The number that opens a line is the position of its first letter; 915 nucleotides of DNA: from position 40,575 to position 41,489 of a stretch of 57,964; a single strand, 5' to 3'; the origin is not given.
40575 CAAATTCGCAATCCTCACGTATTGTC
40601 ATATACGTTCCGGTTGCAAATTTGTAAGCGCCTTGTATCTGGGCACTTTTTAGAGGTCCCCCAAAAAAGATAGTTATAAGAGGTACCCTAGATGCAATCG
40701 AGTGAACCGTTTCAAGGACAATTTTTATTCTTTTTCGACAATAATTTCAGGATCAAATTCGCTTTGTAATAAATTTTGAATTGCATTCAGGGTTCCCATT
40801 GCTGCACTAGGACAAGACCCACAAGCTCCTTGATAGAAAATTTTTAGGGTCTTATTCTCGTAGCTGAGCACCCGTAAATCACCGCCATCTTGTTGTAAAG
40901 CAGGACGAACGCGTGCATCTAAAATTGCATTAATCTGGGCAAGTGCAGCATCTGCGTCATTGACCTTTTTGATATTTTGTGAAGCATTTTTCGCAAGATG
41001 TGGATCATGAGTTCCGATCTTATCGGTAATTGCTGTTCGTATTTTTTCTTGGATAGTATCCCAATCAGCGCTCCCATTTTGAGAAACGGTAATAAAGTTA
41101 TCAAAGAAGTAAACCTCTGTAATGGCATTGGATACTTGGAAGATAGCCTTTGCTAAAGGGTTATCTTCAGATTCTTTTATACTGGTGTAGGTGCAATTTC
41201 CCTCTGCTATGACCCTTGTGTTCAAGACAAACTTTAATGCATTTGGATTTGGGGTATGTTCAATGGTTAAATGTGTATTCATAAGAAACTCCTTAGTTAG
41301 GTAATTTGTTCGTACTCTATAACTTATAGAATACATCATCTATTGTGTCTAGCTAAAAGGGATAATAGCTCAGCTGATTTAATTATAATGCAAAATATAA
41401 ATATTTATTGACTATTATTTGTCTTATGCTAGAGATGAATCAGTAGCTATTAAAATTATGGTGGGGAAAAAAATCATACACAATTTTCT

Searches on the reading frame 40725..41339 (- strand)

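Call 78: search_protein_families(library=pfam, proteins=[window:40725-41339:-], max_evalue=0.01)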
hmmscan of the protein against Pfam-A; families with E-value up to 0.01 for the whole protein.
window:40725-41339:- (204 aa): 2 families
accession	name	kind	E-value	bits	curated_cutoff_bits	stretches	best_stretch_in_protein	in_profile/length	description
PF08712.16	Nfu_N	-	8.1e-24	83.9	27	1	25-108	2-85/88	Scaffold protein Nfu/NifU N terminal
PF01106.22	NifU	-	6.6e-20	71.5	27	1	136-202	1-67/67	NifU-like domain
